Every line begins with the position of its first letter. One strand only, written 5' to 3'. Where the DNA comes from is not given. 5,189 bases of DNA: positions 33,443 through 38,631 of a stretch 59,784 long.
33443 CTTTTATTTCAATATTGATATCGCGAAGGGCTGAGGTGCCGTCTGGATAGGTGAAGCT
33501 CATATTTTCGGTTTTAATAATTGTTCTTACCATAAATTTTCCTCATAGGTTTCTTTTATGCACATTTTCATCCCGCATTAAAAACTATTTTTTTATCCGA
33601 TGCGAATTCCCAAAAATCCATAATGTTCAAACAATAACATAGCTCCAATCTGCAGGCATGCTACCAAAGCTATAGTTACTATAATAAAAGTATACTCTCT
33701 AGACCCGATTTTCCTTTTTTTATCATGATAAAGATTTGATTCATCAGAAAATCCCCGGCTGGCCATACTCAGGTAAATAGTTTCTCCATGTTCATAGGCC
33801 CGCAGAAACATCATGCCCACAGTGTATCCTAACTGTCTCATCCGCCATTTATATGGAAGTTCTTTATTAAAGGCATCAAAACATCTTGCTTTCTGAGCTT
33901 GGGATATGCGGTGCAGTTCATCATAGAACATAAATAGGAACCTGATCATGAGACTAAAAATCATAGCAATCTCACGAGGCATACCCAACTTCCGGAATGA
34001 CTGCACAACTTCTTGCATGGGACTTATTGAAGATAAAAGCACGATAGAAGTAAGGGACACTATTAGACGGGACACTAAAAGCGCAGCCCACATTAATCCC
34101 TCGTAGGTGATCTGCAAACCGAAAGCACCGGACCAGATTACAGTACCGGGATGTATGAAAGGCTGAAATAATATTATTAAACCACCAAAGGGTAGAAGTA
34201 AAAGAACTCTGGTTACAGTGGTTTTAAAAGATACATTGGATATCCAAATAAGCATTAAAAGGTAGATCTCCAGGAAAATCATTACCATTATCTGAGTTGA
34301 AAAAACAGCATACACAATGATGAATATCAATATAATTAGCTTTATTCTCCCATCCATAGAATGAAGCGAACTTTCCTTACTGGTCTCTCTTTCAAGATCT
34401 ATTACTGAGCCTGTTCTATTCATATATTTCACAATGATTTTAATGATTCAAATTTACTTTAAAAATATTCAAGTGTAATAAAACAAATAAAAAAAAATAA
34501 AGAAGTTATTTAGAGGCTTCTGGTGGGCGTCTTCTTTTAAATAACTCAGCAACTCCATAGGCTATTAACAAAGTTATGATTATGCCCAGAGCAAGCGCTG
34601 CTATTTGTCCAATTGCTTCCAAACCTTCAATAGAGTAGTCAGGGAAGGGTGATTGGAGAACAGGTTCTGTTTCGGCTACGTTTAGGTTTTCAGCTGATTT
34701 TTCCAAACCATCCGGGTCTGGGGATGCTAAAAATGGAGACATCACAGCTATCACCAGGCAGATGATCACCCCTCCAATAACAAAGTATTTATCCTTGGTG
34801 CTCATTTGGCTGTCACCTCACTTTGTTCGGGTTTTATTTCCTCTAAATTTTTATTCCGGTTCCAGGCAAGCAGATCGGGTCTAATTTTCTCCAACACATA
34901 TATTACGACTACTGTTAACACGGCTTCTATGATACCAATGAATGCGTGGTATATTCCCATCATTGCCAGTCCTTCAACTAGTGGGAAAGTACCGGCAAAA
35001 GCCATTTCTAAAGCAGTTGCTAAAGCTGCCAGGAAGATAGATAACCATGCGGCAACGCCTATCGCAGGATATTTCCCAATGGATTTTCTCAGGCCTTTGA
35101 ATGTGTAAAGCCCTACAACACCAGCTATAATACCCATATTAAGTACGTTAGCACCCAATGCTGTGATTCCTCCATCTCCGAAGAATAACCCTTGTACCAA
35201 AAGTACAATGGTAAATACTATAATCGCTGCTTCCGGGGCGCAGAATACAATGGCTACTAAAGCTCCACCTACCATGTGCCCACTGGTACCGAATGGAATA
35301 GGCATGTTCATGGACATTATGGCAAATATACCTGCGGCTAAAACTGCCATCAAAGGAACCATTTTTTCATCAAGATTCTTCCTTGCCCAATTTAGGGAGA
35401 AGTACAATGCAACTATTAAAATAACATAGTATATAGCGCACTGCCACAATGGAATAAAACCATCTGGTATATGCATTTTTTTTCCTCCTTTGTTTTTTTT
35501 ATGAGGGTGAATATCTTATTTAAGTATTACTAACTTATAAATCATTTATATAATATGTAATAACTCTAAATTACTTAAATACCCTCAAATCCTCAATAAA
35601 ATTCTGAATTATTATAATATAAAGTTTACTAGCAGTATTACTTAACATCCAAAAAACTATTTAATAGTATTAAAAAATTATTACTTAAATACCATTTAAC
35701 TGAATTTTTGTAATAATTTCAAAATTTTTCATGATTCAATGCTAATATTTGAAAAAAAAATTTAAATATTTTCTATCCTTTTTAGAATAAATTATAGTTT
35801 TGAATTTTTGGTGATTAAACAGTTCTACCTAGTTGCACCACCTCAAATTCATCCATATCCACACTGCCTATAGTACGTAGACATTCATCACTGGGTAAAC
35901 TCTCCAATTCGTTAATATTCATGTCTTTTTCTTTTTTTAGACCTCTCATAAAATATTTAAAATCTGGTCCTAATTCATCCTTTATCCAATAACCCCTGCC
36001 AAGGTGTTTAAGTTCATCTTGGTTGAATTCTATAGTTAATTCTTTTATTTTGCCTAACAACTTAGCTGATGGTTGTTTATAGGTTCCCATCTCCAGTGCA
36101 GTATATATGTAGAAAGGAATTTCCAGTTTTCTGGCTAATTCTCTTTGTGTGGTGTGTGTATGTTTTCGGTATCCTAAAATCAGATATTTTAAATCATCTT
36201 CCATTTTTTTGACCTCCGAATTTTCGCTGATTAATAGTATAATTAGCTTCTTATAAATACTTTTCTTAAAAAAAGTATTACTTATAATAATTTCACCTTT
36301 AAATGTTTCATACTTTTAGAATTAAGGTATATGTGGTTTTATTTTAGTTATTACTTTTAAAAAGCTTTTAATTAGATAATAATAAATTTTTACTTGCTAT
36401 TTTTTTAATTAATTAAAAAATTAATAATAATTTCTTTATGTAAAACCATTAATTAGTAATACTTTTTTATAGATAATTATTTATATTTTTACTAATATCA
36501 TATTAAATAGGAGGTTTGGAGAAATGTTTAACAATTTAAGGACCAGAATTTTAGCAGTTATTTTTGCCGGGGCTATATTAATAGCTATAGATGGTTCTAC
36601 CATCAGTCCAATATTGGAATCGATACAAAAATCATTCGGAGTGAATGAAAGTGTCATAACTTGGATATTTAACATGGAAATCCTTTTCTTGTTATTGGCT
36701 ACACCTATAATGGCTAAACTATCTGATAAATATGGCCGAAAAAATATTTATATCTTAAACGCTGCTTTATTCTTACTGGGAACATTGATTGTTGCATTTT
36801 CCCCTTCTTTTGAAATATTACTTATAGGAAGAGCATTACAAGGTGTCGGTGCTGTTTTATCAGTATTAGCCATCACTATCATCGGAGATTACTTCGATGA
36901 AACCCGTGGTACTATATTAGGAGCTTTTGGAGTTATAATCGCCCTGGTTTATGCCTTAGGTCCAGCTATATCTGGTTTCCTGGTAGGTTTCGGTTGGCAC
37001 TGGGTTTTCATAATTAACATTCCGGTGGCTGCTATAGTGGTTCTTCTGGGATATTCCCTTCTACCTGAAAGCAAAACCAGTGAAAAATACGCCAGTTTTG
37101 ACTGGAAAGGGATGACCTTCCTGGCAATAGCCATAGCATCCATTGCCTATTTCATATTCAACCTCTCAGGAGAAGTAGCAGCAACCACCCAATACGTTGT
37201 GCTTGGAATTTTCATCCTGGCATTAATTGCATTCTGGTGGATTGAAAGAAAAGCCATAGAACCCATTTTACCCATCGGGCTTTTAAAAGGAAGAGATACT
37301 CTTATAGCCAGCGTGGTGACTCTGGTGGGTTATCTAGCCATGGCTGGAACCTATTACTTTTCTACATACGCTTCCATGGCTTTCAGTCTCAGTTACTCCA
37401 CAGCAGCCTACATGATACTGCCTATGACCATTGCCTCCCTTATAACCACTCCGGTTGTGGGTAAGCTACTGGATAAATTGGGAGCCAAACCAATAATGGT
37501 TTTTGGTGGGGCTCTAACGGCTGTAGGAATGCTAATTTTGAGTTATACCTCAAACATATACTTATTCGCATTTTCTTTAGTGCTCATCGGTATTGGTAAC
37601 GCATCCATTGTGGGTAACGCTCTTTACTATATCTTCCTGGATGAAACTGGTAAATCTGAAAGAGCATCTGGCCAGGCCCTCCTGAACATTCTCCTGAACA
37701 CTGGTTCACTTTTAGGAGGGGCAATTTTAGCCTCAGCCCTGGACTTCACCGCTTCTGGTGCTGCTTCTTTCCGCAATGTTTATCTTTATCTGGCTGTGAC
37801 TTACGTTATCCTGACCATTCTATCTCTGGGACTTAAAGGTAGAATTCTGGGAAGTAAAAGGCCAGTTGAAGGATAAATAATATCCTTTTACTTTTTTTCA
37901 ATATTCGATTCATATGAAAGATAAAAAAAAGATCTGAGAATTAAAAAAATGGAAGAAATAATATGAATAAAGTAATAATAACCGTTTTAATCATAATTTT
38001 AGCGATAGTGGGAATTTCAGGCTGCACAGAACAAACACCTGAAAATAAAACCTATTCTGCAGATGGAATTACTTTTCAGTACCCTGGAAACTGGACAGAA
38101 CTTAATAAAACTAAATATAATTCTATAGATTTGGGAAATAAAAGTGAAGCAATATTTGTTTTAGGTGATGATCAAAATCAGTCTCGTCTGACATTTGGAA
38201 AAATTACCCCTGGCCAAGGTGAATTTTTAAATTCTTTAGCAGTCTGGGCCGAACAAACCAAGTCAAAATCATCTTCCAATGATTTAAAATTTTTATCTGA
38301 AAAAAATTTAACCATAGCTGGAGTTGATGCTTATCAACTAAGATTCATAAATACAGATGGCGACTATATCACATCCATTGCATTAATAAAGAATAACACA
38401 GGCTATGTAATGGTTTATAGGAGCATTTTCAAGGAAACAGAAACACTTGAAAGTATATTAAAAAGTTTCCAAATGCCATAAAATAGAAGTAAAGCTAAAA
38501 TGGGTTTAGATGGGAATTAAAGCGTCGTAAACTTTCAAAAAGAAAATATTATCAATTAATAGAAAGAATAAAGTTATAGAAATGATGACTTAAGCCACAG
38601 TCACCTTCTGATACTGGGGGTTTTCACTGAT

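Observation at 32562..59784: Nickel-economy supercluster: Ni uptake, NikR, F430 nickelochelatase, a nicotianamine synthase and the complete Ni-free [Fe]-hydrogenase system in one 27-kb stretch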

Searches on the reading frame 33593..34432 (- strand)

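Call 4: search_protein_families(library=pfam, proteins=[window:33593-34432:-], max_evalue=0.01)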
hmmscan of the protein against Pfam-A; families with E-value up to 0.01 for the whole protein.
window:33593-34432:- (279 aa): 1 family
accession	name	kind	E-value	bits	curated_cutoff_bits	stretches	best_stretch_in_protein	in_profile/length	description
PF02361.21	CbiQ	-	1.1e-51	175.9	25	1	20-230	2-210/216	Cobalt transport protein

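Call 11: search_protein_families(library=ncbifam, proteins=[window:33593-34432:-], max_evalue=0.001)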
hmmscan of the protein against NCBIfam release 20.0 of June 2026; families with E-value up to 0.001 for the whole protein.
window:33593-34432:- (279 aa): 2 families
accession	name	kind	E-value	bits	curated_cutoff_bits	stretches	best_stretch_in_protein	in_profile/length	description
TIGR02454.1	ECF_T_CbiQ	equivalog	1.1e-40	139.6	111.8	1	27-226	2-200/200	cobalt ECF transporter T component CbiQ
NF012029.0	PRK15485.1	equivalog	2.4e-07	31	303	1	20-212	10-203/225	energy-coupling factor ABC transporter transmembrane protein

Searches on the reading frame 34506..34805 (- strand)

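Call 4: search_protein_families(library=pfam, proteins=[window:34506-34805:-], max_evalue=0.01)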
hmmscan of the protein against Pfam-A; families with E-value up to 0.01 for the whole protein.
window:34506-34805:- (99 aa): 2 families
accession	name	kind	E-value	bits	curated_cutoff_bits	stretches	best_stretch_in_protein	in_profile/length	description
PF13190.11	PDGLE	-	1.9e-17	63.4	27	1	8-91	3-102/102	PDGLE domain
PF12911.12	OppC_N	-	0.0028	17.9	23.9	0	4-38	12-43/53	N-terminal TM domain of oligopeptide transport permease C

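Call 11: search_protein_families(library=ncbifam, proteins=[window:34506-34805:-], max_evalue=0.001)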
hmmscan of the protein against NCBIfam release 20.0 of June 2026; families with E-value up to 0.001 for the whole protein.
window:34506-34805:- (99 aa): 5 families
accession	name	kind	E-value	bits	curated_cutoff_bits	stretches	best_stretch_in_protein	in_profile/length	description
NF004932.0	PRK06287.1-3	equivalog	2.6e-26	92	191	1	1-93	1-96/105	cobalt transport protein CbiN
NF004934.0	PRK06287.1-5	equivalog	4.3e-26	91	115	1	3-91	3-98/99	cobalt transport protein CbiN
NF004931.0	PRK06287.1-2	equivalog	8.4e-24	83.9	142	1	5-91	3-102/107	cobalt transport protein CbiN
NF004933.0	PRK06287.1-4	equivalog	6.3e-21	74.8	238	1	3-92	15-117/122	cobalt transport protein CbiN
NF004930.0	PRK06287.1-1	subfamily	3.6e-18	65.5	142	2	5-38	3-36/110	cobalt transport protein CbiN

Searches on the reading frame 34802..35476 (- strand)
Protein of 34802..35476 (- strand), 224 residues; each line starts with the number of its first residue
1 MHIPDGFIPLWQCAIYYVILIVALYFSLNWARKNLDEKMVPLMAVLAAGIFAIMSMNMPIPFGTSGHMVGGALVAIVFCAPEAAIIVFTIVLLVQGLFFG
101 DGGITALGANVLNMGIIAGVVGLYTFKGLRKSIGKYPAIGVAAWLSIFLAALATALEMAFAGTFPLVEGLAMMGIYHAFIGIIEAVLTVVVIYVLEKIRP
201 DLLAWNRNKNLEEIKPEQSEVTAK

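Call 4: search_protein_families(library=pfam, proteins=[window:34802-35476:-], max_evalue=0.01)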
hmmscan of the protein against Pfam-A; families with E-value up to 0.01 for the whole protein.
window:34802-35476:- (224 aa): 2 families
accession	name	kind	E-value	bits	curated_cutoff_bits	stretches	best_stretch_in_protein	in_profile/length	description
PF01891.21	CbiM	-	1.3e-56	192.2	23.1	1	2-202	1-205/205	Cobalt uptake substrate-specific transmembrane region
PF01699.29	Na_Ca_ex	-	0.0022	18.4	24.9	1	62-182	31-148/151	Sodium/calcium exchanger protein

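Call 11: search_protein_families(library=ncbifam, proteins=[window:34802-35476:-], max_evalue=0.001)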
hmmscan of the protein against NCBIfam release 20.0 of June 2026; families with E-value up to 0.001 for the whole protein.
window:34802-35476:- (224 aa): 12 families
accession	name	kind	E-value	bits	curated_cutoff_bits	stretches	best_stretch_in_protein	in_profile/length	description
NF004902.0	PRK06265.1-1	equivalog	2.3e-101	337.9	219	1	1-210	1-210/213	cobalt transporter CbiM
NF008873.0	PRK11909.1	equivalog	3.3e-47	161.2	225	1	1-210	1-224/230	cobalt transporter CbiM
NF005598.0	PRK07331.1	equivalog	9.8e-38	130.3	401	1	1-209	1-227/323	cobalt transporter CbiM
NF006184.0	PRK08319.1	equivalog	7.1e-32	110.7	180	1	1-207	1-216/224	energy-coupling factor ABC transporter permease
TIGR00123.1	cbiM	equivalog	4.7e-26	92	184.15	1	1-203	1-212/214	cobalt ECF transporter S component CbiM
NF004905.0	PRK06265.1-5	equivalog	5.9e-18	65.7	173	1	1-208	1-202/205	cobalt transporter CbiM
NF004907.0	PRK06265.2-2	subfamily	8.2e-16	58.2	200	1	1-206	21-220/221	cobalt transporter CbiM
NF004906.0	PRK06265.2-1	equivalog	3.3e-13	50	205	1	1-203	1-209/212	cobalt transporter CbiM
NF004903.0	PRK06265.1-3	equivalog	7.2e-13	48.4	193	1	1-205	2-200/211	cobalt transporter CbiM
NF004904.0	PRK06265.1-4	equivalog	1.6e-11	44.3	172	1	28-207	24-203/206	cobalt transporter CbiM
NF004909.0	PRK06265.2-5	equivalog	6.5e-11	42.7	172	1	28-204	24-195/196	cobalt transporter CbiM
NF004908.0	PRK06265.2-3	equivalog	3.4e-09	36.9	205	1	1-205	1-199/211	cobalt transporter CbiM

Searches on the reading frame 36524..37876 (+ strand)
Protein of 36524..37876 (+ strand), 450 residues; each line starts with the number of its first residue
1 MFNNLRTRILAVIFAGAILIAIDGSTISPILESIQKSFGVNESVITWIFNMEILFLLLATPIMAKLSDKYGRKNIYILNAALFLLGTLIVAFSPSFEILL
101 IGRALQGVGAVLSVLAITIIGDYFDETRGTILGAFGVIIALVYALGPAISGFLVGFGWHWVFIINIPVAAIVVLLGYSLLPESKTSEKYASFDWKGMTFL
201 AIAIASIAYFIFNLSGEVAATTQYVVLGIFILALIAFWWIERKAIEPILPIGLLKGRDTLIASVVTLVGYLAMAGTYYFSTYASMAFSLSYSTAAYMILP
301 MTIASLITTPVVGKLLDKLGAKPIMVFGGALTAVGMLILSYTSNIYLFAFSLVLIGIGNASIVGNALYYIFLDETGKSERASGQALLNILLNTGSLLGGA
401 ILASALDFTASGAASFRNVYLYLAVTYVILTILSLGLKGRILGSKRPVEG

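Call 4: search_protein_families(library=pfam, proteins=[window:36524-37876:+], max_evalue=0.01)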
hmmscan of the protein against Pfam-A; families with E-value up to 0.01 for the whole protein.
window:36524-37876:+ (450 aa): 3 families
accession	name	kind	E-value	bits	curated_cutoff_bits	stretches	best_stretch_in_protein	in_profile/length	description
PF07690.21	MFS_1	-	1.2e-48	166.3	33.4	2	13-300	1-248/347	Major Facilitator Superfamily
PF00083.30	Sugar_tr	-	6.5e-09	35.6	22.3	1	18-184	10-195/452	Sugar (and other) transporter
PF13347.12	MFS_2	-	0.0012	17.9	27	1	41-156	257-383/427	MFS/sugar transport protein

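Call 11: search_protein_families(library=ncbifam, proteins=[window:36524-37876:+], max_evalue=0.001)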
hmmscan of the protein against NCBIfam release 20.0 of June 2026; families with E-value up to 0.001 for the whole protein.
window:36524-37876:+ (450 aa): 65 families (the best 25 are shown)
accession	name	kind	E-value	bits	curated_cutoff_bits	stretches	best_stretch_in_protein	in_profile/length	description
TIGR00711.1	efflux_EmrB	subfamily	2.9e-36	125.2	230.2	1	10-405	4-407/485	DHA2 family efflux MFS transporter permease subunit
NF040895.2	MFS_effux_SdrM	equivalog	3.8e-33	115.2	550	1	17-433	15-432/441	multidrug efflux MFS transporter SdrM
NF000089.1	qac_MFS_AB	exception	8.3e-26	90.8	900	1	31-404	42-423/514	QacA/B family quaternary ammonium compound efflux MFS transporter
NF052222.1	UridTportUriT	equivalog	8.4e-26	91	600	1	12-367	14-382/463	uridine transporter UriT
TIGR00880.1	2_A_01_02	superfamily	3e-24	85.7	131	2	56-182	11-140/141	multidrug resistance protein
NF000218.1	FexA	exception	3.5e-24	85.3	900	1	7-365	19-387/475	chloramphenicol/florfenicol efflux MFS transporter FexA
NF007799.0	PRK10504.1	subfamily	6e-24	84.8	426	1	11-428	13-440/471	multidrug transporter subunit MdtD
NF011571.1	PRK14995.1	subfamily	2.7e-23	82.5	701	1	9-404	7-409/493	SmvA family efflux MFS transporter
NF033896.2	MFS_LfrA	equivalog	1.5e-21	76.6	825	1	9-365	21-386/504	efflux MFS transporter LfrA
NF000025.1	MFS_efflux_tcmA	exception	1.9e-21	76.4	999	1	10-402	29-427/538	tetracenomycin C efflux MFS transporter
NF000031.1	MFS_efflux_LmrA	exception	1.6e-20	73.2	850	1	8-339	29-367/484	lincomycin efflux MFS transporter Lmr(A)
TIGR00710.1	efflux_Bcr_CflA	subfamily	6.7e-20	71.9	200.9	1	28-202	25-202/385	Bcr/CflA family efflux MFS transporter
NF040856.1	FexB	exception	8.1e-20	71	950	1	14-433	19-449/469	chloramphenicol/florfenicol efflux MFS transporter FexB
NF000391.1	EmrB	exception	9.5e-19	67.4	925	1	9-343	11-352/501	multidrug efflux MFS transporter permease subunit EmrB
NF012175.1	tet_MFS_L_K_45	equivalog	1.6e-18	66.8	650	1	31-391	23-379/444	Tet(L)/Tet(K)/Tet(45) family tetracycline efflux MFS transporter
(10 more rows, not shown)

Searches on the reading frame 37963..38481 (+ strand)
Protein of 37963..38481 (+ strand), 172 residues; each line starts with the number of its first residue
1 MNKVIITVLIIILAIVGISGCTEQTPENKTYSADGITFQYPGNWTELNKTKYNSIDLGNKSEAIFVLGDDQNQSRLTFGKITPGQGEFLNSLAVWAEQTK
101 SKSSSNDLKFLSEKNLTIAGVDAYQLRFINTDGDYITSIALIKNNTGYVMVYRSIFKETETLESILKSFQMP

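Call 4: search_protein_families(library=pfam, proteins=[window:37963-38481:+], max_evalue=0.01)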
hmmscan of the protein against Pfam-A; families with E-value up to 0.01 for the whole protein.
window:37963-38481:+ (172 aa): 1 family
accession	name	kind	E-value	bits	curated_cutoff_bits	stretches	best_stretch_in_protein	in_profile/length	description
PF18933.6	PsbP_2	-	2.4e-05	24.8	27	1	22-169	38-182/184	PsbP-like protein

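Call 11: search_protein_families(library=ncbifam, proteins=[window:37963-38481:+], max_evalue=0.001)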
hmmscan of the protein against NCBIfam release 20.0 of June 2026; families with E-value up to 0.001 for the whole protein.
window:37963-38481:+ (172 aa): 0 families
